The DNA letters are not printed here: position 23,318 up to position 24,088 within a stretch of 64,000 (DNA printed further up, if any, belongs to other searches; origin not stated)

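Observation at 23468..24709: Free-standing archaeal-type ThrRS editing-domain (DTD-like fold) homologue convergent with an aspartate racemase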

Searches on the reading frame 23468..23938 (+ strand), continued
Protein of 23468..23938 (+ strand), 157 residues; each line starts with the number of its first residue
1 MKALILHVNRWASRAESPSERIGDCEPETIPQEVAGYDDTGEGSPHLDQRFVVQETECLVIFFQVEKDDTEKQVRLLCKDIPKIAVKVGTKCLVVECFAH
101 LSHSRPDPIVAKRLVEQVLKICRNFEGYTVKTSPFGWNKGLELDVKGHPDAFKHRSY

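Call 80: search_protein_families(library=ncbifam, proteins=[L041:1633-2604:+, L041:5535-6944:+, L041:4507-5523:+, L026:191-1480:-, L032:1961-2254:+], max_evalue=0.00001)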
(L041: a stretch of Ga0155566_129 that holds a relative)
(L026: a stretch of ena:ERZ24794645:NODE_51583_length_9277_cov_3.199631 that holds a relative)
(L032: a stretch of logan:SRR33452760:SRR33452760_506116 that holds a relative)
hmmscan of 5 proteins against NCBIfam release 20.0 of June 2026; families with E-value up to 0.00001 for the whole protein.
L041:1633-2604:+ (324 aa): 11 families
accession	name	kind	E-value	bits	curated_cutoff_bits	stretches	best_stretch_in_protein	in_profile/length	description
TIGR00233.1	trpS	equivalog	2e-84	283.7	176.75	1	10-320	1-327/328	tryptophan--tRNA ligase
NF009207.0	PRK12556.1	equivalog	2.4e-84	283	479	1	10-322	2-332/332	tryptophan--tRNA ligase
NF008923.0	PRK12284.1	equivalog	2.1e-80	270.7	597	1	11-321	2-331/431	tryptophan--tRNA ligase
NF008922.0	PRK12283.1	equivalog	7.6e-66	222.6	572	2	10-178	2-174/400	tryptophan--tRNA ligase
NF008925.0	PRK12285.1-2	equivalog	8.3e-25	87.5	451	1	7-233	57-293/365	tryptophan--tRNA ligase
NF006330.0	PRK08560.1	equivalog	8.8e-18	64.4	220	1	11-223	32-246/342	tyrosine--tRNA ligase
NF008927.0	PRK12285.1-4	equivalog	4.6e-15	55.5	478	1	12-289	74-365/385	tryptophan--tRNA ligase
TIGR00234.1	tyrS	equivalog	5.2e-14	52.1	113.8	1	7-272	30-299/406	tyrosine--tRNA ligase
NF008926.0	PRK12285.1-3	equivalog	7.2e-14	51.5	320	1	11-172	65-229/429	tryptophan--tRNA ligase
NF008928.0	PRK12285.1-5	equivalog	5.6e-12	45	891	1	12-171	93-252/530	tryptophan--tRNA ligase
NF008924.0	PRK12285.1-1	equivalog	4.7e-08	32.7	644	1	67-231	132-286/381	tryptophan--tRNA ligase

L041:5535-6944:+ (470 aa): 15 families
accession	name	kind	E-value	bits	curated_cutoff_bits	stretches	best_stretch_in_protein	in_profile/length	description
NF001750.0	PRK00476.1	equivalog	3.8e-190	633.1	443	2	11-300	14-302/590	aspartate--tRNA ligase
TIGR00459.1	aspS_bact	equivalog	1.5e-169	565.1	373.85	2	2-299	2-296/586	aspartate--tRNA ligase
NF009460.0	PRK12820.1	equivalog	4e-130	435.2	1379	2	3-297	22-327/723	bifunctional aspartyl-tRNA synthetase/aspartyl/glutamyl-tRNA amidotransferase subunit C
NF003483.0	PRK05159.1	equivalog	4.3e-67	226.9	353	1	2-441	3-431/438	aspartate--tRNA(Asn) ligase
TIGR00458.1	aspS_nondisc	equivalog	3.1e-57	194.4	368.4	1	6-441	2-421/428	aspartate--tRNA(Asn) ligase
NF001756.1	PRK00484.1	subfamily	2.4e-46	158.4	468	1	12-441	48-484/488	lysine--tRNA ligase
TIGR00499.1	lysS_bact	equivalog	6.8e-42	143.7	427.6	1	14-441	52-491/496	lysine--tRNA ligase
NF003037.0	PRK03932.1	equivalog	2e-40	139.1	414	1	5-442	4-445/451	asparagine--tRNA ligase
TIGR00457.1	asnS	equivalog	1.5e-38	132.8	342.6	1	7-443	8-450/455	asparagine--tRNA ligase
NF002821.0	PRK02983.1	equivalog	7.7e-32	110.3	742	2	10-261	654-899/1102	bifunctional lysylphosphatidylglycerol synthetase/lysine--tRNA ligase LysX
NF009101.0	PRK12445.1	subfamily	1.9e-31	109.2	1026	1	16-441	66-500/505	lysine--tRNA ligase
TIGR00462.1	genX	equivalog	6.2e-21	75.1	286.9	1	141-286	2-144/304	EF-P lysine aminoacylase EpmA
NF005052.0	PRK06462.1-1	equivalog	1.4e-20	73.6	368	1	113-263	24-175/353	asparagine synthetase A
NF006828.0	PRK09350.1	equivalog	1.8e-19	70.2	264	2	136-284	12-156/325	elongation factor P--(R)-beta-lysine ligase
NF005054.0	PRK06462.1-4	equivalog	4e-18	65.5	309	1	124-314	9-217/318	asparagine synthetase A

L041:4507-5523:+ (339 aa): 11 families
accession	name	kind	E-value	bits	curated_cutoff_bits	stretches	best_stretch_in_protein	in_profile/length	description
TIGR01251.1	ribP_PPkin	subfamily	4.5e-71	239.3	113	1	22-335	7-308/309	ribose-phosphate diphosphokinase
NF002320.0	PRK01259.1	subfamily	5.5e-65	219.8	297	1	23-336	14-315/316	ribose-phosphate diphosphokinase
NF002844.0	PRK03092.1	equivalog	2e-57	194.9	438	1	25-336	21-323/326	ribose-phosphate diphosphokinase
NF002618.0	PRK02269.1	equivalog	4.8e-55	187.4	460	1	22-336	12-317/321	ribose-phosphate diphosphokinase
NF002758.0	PRK02812.1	equivalog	4.3e-48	164.2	518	1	22-335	28-329/330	ribose-phosphate pyrophosphokinase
NF003428.0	PRK04923.1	equivalog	1e-43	149.8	536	1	22-335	12-317/319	ribose-phosphate diphosphokinase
NF002095.0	PRK00934.1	equivalog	2.5e-41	141.7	296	1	23-303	8-273/287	ribose-phosphate diphosphokinase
NF002686.0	PRK02458.1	equivalog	9.8e-41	140.3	506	1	23-335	17-316/323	ribose-phosphate diphosphokinase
NF001815.0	PRK00553.1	equivalog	2.9e-38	131.8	484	1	24-335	18-321/332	ribose-phosphate pyrophosphokinase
NF005299.0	PRK06827.1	subfamily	1.2e-31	109.8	327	1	42-336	58-369/383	phosphoribosylpyrophosphate synthetase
NF005537.0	PRK07199.1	subfamily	7.6e-22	77.7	322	1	24-309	11-285/301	ribose-phosphate diphosphokinase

L026:191-1480:- (429 aa): 17 families
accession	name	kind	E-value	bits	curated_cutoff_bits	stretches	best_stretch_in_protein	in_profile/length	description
NF003037.0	PRK03932.1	equivalog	8.3e-162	539.2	414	1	4-428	5-450/451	asparagine--tRNA ligase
TIGR00457.1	asnS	equivalog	6.5e-141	470.2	342.6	1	4-428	7-454/455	asparagine--tRNA ligase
NF003483.0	PRK05159.1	equivalog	4.2e-107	358.7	353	1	2-429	5-438/438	aspartate--tRNA(Asn) ligase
TIGR00458.1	aspS_nondisc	equivalog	7.3e-94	315.2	368.4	1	5-429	3-428/428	aspartate--tRNA(Asn) ligase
NF005052.0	PRK06462.1-1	equivalog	2.1e-55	188.2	368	1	116-422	36-345/353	asparagine synthetase A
NF001750.0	PRK00476.1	equivalog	9.3e-47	159.6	443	2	10-299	15-299/590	aspartate--tRNA ligase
TIGR00459.1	aspS_bact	equivalog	1.7e-45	155.5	373.85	2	3-316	5-309/586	aspartate--tRNA ligase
NF005054.0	PRK06462.1-4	equivalog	2.4e-44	151.7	309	1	117-422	13-310/318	asparagine synthetase A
NF001756.1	PRK00484.1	subfamily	2.5e-35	122.1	468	1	8-422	46-484/488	lysine--tRNA ligase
TIGR00499.1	lysS_bact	equivalog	1.2e-29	103.3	427.6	1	9-293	49-330/496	lysine--tRNA ligase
NF009460.0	PRK12820.1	equivalog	1.6e-23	82.7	1379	1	11-244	33-289/723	bifunctional aspartyl-tRNA synthetase/aspartyl/glutamyl-tRNA amidotransferase subunit C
NF005055.0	PRK06462.1-5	equivalog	3.8e-21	75.5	389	1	179-426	88-337/341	asparagine synthetase A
NF002821.0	PRK02983.1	equivalog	4.1e-21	74.7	742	1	8-254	654-904/1102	bifunctional lysylphosphatidylglycerol synthetase/lysine--tRNA ligase LysX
NF009101.0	PRK12445.1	subfamily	1.8e-18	66.4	1026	1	10-288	62-338/505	lysine--tRNA ligase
NF005053.0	PRK06462.1-3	equivalog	1.2e-16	61.1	322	1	171-417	13-261/274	asparagine synthetase A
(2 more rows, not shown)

L032:1961-2254:+ (98 aa): 1 family
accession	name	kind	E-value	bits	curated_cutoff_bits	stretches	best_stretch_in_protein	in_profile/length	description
TIGR01321.1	TrpR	equivalog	7.1e-12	45.6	67.25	1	10-94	6-90/94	trp operon repressor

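Call 89: search_dna_similar(query=window:23468-23938:+, collection=phages, mode=protein, max_evalue=0.001, max_rows=10)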
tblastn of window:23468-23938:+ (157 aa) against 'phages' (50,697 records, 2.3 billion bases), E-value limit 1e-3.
No match.

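Call 90: search_dna_similar(query=window:23468-23938:+, collection=plasmids, mode=protein, max_evalue=0.001, max_rows=10)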
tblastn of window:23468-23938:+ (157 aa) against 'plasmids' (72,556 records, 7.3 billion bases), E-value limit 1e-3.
No match.
